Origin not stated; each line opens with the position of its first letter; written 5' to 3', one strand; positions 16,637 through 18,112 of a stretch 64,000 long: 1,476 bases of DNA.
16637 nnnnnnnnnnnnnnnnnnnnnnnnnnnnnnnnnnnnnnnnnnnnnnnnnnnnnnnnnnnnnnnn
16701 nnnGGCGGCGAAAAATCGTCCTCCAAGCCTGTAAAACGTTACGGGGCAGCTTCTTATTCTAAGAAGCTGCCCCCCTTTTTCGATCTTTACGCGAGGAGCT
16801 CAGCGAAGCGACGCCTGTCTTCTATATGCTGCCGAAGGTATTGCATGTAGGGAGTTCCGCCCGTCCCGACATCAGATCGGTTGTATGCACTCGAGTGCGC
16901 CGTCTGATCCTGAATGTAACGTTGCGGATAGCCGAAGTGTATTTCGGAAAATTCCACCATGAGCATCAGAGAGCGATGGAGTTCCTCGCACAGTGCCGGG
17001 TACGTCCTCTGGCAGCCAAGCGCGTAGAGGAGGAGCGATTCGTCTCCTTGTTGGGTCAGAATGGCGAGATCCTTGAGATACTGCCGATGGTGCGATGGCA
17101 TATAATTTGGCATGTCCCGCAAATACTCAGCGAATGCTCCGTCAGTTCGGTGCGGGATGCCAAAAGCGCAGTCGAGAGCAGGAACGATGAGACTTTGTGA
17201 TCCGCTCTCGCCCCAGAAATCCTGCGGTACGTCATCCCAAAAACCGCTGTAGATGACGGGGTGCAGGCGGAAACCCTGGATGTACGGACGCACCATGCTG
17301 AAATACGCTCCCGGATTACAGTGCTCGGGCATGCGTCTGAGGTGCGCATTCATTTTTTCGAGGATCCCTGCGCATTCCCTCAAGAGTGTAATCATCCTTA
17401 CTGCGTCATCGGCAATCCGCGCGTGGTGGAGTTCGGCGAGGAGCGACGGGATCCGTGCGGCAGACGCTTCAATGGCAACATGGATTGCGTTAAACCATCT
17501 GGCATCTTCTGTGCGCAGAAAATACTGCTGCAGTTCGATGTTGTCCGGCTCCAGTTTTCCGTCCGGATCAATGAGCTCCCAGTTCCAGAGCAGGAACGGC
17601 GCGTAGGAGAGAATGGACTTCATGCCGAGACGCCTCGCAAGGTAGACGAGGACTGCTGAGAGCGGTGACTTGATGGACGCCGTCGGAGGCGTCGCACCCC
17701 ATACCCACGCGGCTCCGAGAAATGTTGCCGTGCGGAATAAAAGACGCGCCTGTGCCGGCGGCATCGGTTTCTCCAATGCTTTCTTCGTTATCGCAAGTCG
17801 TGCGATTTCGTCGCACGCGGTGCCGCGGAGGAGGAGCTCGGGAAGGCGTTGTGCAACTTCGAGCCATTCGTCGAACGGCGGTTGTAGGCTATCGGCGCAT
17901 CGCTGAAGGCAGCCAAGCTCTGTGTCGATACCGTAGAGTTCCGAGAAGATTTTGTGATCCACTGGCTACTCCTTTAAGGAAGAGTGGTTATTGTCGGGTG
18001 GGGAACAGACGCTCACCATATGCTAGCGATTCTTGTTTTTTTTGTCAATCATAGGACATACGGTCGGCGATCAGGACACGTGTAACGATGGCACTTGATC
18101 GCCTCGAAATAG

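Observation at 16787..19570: Indoleamine 2,3-dioxygenase homolog divergently paired with a GT2 glycosyltransferase, next to the ADP-heptose genes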

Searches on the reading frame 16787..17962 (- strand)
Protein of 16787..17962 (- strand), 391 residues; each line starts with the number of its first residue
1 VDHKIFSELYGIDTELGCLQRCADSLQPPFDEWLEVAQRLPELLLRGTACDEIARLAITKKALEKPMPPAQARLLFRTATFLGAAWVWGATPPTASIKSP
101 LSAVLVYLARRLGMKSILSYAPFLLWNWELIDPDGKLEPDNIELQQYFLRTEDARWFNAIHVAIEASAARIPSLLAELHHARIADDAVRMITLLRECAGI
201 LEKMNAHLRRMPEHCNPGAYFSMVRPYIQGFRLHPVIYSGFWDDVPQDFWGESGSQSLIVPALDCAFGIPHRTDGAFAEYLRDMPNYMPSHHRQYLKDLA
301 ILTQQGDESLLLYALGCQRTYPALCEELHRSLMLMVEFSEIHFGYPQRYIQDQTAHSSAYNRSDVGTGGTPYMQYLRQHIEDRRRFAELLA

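Call 3: search_protein_families(library=pfam, proteins=[window:16787-17962:-], max_evalue=0.01)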
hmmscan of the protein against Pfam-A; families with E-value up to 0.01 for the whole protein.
window:16787-17962:- (391 aa): 1 family
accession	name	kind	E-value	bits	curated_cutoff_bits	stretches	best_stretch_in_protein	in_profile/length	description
PF01231.23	IDO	-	1.9e-53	182.2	26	1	8-379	3-405/412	Indoleamine 2,3-dioxygenase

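Call 4: search_protein_families(library=ncbifam, proteins=[window:16787-17962:-], max_evalue=0.01)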
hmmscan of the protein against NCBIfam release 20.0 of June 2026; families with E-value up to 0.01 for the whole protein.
window:16787-17962:- (391 aa): 0 families

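Call 5: search_solved_structures(query=window:16787-17962:-, max_evalue=1, show_alignments=3)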
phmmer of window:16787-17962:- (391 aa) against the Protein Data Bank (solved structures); distinct sequences matched with E-value up to 1: 25.
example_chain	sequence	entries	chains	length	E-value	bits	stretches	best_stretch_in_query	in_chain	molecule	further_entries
6cxu_A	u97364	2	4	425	1.1e-34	123.2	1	7-377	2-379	Indoleamine 2,3-dioxygenase 1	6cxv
7b1o_A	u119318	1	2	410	5.2e-34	120.9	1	5-377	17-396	Indoleamine 2,3-dioxygenase 1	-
7m63_A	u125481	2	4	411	5.3e-34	120.9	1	5-377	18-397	Indoleamine 2,3-dioxygenase 1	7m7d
4u72_A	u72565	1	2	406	7e-34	120.5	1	7-377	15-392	Indoleamine 2,3-dioxygenase 1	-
4u74_A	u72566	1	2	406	7.1e-34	120.5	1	7-377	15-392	Indoleamine 2,3-dioxygenase 1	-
6azu_A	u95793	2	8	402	9.2e-34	120.1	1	7-377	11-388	Indoleamine 2,3-dioxygenase 1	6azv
5ek2_A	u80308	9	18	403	9.3e-34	120.1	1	7-377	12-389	Indoleamine 2,3-dioxygenase 1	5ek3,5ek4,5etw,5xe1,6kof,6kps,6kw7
2d0t_A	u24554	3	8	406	9.5e-34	120.1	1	7-377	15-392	Indoleamine 2,3-dioxygenase | Indoleamine 2,3-dioxygenase 1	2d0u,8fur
8abx_A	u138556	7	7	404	9.8e-34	120.1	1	7-377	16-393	Indoleamine 2,3-dioxygenase 1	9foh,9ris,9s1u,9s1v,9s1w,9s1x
7e0u_A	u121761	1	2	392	9.9e-34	120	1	9-377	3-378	Indoleamine 2,3-dioxygenase 1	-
6pu7_A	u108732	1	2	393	9.9e-34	120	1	7-377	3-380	Indoleamine 2,3-dioxygenase 1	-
6azw_A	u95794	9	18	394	1e-33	120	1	7-377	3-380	Indoleamine 2,3-dioxygenase 1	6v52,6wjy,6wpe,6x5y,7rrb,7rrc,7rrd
6o3i_A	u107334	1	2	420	1.1e-33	119.9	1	7-377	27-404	Indoleamine 2,3-dioxygenase 1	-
4pk5_A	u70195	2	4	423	1.1e-33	119.9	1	7-377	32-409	Indoleamine 2,3-dioxygenase 1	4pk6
6r63_A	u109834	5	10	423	1.1e-33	119.9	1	7-377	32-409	Indoleamine 2,3-dioxygenase 1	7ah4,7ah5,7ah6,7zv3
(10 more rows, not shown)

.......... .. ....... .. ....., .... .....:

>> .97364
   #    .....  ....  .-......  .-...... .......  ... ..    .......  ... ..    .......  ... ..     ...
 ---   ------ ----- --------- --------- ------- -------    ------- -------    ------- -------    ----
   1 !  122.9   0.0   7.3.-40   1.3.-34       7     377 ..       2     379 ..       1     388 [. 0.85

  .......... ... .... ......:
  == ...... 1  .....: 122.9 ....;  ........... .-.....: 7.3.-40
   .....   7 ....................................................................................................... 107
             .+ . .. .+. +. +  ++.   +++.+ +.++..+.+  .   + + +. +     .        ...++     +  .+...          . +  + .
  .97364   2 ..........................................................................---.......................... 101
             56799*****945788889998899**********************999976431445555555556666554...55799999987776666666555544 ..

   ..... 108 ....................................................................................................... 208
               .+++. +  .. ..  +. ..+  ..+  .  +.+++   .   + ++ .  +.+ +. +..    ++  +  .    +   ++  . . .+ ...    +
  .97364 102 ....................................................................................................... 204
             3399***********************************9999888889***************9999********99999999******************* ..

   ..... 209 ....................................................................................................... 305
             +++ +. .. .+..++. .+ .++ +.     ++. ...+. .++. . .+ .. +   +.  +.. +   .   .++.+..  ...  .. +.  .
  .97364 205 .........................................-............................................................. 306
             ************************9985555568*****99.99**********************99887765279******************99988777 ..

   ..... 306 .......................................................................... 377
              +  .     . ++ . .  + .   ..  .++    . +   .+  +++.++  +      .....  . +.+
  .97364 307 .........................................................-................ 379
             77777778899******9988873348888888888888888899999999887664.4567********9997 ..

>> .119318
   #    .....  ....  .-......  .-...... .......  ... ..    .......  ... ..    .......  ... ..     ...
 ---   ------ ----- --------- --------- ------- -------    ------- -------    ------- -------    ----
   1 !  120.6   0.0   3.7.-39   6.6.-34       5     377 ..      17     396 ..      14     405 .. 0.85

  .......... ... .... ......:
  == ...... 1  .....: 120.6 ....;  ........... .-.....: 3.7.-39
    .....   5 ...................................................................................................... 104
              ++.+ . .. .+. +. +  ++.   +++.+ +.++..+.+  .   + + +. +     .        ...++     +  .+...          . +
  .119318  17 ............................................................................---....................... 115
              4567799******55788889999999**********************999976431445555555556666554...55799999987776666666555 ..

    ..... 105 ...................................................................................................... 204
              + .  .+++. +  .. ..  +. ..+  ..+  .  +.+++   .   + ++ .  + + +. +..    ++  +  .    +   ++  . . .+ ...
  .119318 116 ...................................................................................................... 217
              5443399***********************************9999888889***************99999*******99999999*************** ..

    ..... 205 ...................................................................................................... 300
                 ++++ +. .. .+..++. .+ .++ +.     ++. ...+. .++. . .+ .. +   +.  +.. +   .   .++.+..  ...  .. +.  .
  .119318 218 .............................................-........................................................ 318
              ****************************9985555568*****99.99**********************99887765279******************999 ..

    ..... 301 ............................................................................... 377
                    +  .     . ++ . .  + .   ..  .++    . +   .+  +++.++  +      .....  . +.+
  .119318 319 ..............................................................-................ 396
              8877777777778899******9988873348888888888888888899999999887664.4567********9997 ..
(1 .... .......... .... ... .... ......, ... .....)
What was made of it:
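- Checked: Best solved structures are human IDO1 (E 1e-34) and IDO2 (call 5).
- Family match: PF01231 E 1.9e-53, full length (call 3); hIDO1 E 1e-34 (call 5).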

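Call 9: find_homologous_proteins(query=window:16787-17962:-, max_evalue=0.00001)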
Query window:16787-17962:- (391 aa): 182 proteins with E <= 0.00001 among 8000 candidates; the best 120 are listed.
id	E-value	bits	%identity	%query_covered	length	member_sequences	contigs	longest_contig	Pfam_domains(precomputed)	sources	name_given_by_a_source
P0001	7.9e-270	912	100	100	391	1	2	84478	PF01231.24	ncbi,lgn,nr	ncbi:MAG: hypothetical protein Q8R39_03610 [bacterium]|nr:hypothetical protein [bacterium] MDZ428425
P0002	7.8e-160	550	63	100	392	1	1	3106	PF01231.24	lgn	-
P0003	6.0e-159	547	61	99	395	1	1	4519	PF01231.24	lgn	-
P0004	2.3e-143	496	56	98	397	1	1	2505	PF01231.24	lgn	-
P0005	1.2e-140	487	55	98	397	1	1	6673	PF01231.24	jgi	-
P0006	8.9e-59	217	35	95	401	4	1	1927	PF01231.24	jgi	jgi:indoleamine 2,3-dioxygenase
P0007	4.7e-58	215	38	90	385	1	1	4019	PF01231.24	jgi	-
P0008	6.7e-58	215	36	93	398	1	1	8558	PF01231.24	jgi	-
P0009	6.9e-58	214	39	90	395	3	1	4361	PF01231.24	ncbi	-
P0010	7.1e-58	214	36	95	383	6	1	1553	PF01231.24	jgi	jgi:indoleamine 2,3-dioxygenase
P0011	4.8e-57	212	36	91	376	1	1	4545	PF01231.24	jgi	-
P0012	8.1e-57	211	35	96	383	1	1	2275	PF01231.24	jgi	jgi:indoleamine 2,3-dioxygenase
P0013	1.0e-56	211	34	96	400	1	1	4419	PF01231.24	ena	-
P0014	1.3e-56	210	35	96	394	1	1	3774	PF01231.24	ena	-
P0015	3.7e-56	209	36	95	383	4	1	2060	PF01231.24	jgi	jgi:indoleamine 2,3-dioxygenase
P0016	5.4e-56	208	36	93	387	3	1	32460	PF01231.24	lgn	-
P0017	5.5e-56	208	36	97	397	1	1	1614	PF01231.24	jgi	jgi:indoleamine 2,3-dioxygenase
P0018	1.1e-55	207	35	96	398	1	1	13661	PF01231.24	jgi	jgi:indoleamine 2,3-dioxygenase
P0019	1.5e-55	207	37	93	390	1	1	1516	PF01231.24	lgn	-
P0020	1.5e-55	207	38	78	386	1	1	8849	PF01231.24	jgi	jgi:indoleamine 2,3-dioxygenase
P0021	3.3e-55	206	36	96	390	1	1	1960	PF01231.24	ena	-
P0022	3.7e-55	205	36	96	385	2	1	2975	PF01231.24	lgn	-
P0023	3.9e-55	205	38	95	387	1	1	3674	PF01231.24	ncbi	-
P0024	4.8e-55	205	36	97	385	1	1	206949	PF01231.24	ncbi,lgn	-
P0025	5.2e-55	205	37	88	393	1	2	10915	PF01231.24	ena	-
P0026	7.4e-55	204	34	95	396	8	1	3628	PF01231.24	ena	-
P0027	8.3e-55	204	38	95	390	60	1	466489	PF01231.24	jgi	jgi:indoleamine 2,3-dioxygenase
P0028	8.7e-55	204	35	96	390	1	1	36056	PF01231.24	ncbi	-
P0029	1.0e-54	204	37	95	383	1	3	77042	PF01231.24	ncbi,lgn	ncbi:MAG: hypothetical protein ABDH66_04170 [Bacteroidia bacterium]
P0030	1.2e-54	204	38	81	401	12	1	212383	PF01231.24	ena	-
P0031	1.2e-54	204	34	96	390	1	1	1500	PF01231.24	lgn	-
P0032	1.4e-54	204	37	91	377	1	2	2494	PF01231.24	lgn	-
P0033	2.6e-54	203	37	95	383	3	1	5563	PF01231.24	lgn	-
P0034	3.0e-54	203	35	96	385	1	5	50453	PF01231.24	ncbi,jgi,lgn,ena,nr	ncbi:MAG: hypothetical protein FJ271_11370 [Planctomycetes bacterium]|nr:hypothetical protein [Planc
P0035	3.7e-54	202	36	95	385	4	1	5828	PF01231.24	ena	-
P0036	4.2e-54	202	36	88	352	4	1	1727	PF01231.24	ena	-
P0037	4.3e-54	202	35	95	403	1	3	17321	PF01231.24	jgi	jgi:indoleamine 2,3-dioxygenase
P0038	5.5e-54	202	35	93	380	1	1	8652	PF01231.24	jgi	jgi:indoleamine 2,3-dioxygenase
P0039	6.2e-54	201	36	91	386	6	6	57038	PF01231.24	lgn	-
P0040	7.0e-54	201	37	88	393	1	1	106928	PF01231.24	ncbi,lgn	ncbi:MAG: indoleamine 2,3-dioxygenase [Pseudomonadota bacterium]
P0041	9.9e-54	201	34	96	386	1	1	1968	PF01231.24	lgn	-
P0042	1.0e-53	201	34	96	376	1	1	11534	PF01231.24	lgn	-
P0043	1.1e-53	201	35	91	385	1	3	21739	PF01231.24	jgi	-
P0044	1.5e-53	200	37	96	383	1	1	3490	PF01231.24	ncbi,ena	-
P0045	1.5e-53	200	35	91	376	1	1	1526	PF01231.24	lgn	-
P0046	3.4e-53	199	35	90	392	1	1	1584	PF01231.24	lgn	-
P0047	3.9e-53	199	34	96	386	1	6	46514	PF01231.24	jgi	jgi:indoleamine 2,3-dioxygenase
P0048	7.6e-53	198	35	88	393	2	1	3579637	PF01231.24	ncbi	ncbi:MAG: indoleamine 2,3-dioxygenase [Henriciella sp.]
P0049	8.4e-53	198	35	90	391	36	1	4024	PF01231.24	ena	-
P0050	8.5e-53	198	36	90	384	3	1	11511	PF01231.24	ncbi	-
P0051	1.3e-52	197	36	90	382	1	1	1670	PF01231.24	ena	-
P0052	1.4e-52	197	36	93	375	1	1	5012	PF01231.24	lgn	-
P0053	1.4e-52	197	35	93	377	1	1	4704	PF01231.24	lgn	-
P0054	1.6e-52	197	35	96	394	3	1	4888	PF01231.24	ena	-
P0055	2.3e-52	196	37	92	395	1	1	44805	PF01231.24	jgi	jgi:indoleamine 2,3-dioxygenase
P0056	2.7e-52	196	37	91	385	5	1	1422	PF01231.24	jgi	jgi:indoleamine 2,3-dioxygenase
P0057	3.7e-52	196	34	95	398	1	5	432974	PF01231.24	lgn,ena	-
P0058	4.2e-52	195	35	96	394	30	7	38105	PF01231.24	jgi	jgi:indoleamine 2,3-dioxygenase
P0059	7.0e-52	195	36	88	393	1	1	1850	PF01231.24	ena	-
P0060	8.7e-52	194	35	88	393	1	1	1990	PF01231.24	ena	-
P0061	8.9e-52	194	35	96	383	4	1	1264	PF01231.24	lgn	-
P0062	9.5e-52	194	34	96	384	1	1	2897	PF08933.17,PF01231.24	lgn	-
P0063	1.1e-51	194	35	96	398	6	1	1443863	PF01231.24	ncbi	-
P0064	1.3e-51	194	37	95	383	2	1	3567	PF01231.24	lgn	-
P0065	1.6e-51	194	36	80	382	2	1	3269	PF01231.24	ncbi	-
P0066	1.7e-51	193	36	88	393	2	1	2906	PF01231.24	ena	-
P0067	2.3e-51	193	35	88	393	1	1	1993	PF01231.24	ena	-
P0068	2.9e-51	193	35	91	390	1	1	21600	PF01231.24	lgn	-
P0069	3.8e-51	192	34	91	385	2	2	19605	PF01231.24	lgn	-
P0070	4.1e-51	192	34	96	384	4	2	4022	PF01231.24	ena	-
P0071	6.0e-51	192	33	96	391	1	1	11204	PF01231.24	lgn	-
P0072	8.0e-51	191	35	90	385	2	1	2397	PF01231.24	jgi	-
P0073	1.0e-50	191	37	95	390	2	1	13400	PF01231.24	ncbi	-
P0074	1.3e-50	191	33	96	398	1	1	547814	PF01231.24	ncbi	-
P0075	1.4e-50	190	38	78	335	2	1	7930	PF01231.24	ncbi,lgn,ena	-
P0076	1.9e-50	190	33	95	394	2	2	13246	PF01231.24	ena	-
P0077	2.6e-50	190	33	96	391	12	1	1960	PF01231.24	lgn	-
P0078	4.3e-50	189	36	92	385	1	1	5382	PF01231.24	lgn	-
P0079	4.5e-50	189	33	90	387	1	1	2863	PF01231.24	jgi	-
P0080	5.5e-50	188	33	96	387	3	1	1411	PF01231.24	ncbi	-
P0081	7.1e-50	188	34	93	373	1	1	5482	PF01231.24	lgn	-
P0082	7.4e-50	188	36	92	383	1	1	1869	PF01231.24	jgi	jgi:indoleamine 2,3-dioxygenase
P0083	8.8e-50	188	34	96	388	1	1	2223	PF01231.24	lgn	-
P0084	9.1e-50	188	36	90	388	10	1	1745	PF01231.24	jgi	jgi:indoleamine 2,3-dioxygenase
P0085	9.8e-50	188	34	95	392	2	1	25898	PF01231.24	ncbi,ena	-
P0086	1.1e-49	188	35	93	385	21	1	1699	PF01231.24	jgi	jgi:indoleamine 2,3-dioxygenase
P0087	1.5e-49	187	34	93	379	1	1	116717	PF01231.24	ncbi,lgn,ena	-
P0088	1.7e-49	187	34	93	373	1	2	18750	PF01231.24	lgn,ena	-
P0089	2.9e-49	186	34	96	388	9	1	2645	PF01231.24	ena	-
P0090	3.3e-49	186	33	89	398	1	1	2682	PF01231.24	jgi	-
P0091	3.7e-49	186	37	82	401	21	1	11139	PF01231.24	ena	-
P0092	4.3e-49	186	34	96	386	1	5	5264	PF01231.24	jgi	jgi:indoleamine 2,3-dioxygenase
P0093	4.5e-49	185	34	81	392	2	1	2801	PF01231.24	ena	-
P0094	4.6e-49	185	34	96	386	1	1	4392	PF01231.24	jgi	-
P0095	4.9e-49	185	34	93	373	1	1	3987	PF01231.24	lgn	-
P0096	5.3e-49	185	35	96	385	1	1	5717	PF01231.24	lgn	-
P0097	5.4e-49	185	34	96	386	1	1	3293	PF01231.24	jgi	-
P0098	6.2e-49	185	35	88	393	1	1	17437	PF01231.24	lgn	-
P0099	6.3e-49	185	35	97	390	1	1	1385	PF01231.24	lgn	-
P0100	6.6e-49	185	34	96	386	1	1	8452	PF01231.24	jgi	jgi:indoleamine 2,3-dioxygenase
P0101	6.6e-49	185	34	96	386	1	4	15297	PF01231.24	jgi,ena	jgi:indoleamine 2,3-dioxygenase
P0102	7.6e-49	185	34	95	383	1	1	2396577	PF01231.24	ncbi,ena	-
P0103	7.7e-49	185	34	96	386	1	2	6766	PF01231.24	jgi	jgi:indoleamine 2,3-dioxygenase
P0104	1.5e-48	184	33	96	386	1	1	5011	PF01231.24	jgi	jgi:indoleamine 2,3-dioxygenase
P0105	2.3e-48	183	34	88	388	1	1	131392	PF01231.24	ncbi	-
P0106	2.3e-48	183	34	81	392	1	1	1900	PF01231.24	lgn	-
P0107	2.3e-48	183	36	92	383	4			PF01231.24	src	-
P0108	2.6e-48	183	33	96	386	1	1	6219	PF01231.24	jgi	jgi:indoleamine 2,3-dioxygenase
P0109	2.8e-48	183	34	95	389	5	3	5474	PF01231.24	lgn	-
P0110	3.5e-48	183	33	90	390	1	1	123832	PF01231.24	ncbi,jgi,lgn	ncbi:MAG: indoleamine 2,3-dioxygenase [Henriciella sp.]|jgi:indoleamine 2,3-dioxygenase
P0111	6.6e-48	182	37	78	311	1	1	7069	PF01231.24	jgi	jgi:indoleamine 2,3-dioxygenase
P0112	7.6e-48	181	33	96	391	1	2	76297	PF01231.24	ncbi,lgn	-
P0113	8.0e-48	181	36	90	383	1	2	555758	PF01231.24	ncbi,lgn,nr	ncbi:MAG: hypothetical protein RMK19_01150 [Bacteroidia bacterium]|nr:indoleamine 2,3-dioxygenase [B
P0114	9.0e-48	181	35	78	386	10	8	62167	PF01231.24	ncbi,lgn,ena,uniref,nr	ncbi:MAG: indoleamine 2,3-dioxygenase [Sphingomonas sp.]|uniref:indoleamine 2,3-dioxygenase n=1 Tax=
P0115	1.8e-47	180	32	96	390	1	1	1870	PF01231.24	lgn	-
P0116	7.6e-47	178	32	95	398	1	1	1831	PF01231.24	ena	-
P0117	8.5e-47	178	33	90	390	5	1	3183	PF01231.24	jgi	jgi:indoleamine 2,3-dioxygenase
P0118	1.2e-46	177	33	90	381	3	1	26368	PF01231.24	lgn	-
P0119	1.5e-46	177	32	96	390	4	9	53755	PF01231.24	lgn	-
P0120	1.9e-46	177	33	95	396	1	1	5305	PF01231.24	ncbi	-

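Call 10: find_encoding_contigs(protein=P0002, flank=10000, max_places=4)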
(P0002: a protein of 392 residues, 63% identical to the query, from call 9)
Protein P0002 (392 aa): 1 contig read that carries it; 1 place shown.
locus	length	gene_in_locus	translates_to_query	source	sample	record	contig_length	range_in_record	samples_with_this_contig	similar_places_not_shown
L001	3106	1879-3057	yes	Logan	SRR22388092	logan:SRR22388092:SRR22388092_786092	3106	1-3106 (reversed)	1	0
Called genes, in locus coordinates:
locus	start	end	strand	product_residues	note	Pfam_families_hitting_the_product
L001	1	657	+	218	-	?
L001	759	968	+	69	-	-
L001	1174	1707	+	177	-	PF12637:TSCPD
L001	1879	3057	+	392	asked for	PF01231:IDO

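Call 11: find_encoding_contigs(protein=P0003, flank=10000, max_places=4)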
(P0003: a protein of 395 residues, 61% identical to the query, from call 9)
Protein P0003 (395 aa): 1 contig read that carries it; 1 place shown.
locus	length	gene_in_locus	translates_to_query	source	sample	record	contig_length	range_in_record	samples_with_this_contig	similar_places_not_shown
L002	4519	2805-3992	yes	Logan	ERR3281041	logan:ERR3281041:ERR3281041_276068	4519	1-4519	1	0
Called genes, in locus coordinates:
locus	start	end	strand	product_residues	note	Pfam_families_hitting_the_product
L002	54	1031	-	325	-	PF01018:GTP1_OBG, PF01926:MMR_HSR1, PF02421:FeoB_N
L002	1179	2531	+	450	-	PF00999:Na_H_Exchanger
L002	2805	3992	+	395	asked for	PF01231:IDO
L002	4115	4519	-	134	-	?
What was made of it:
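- L002 lacks it next to the IDO (call 11).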
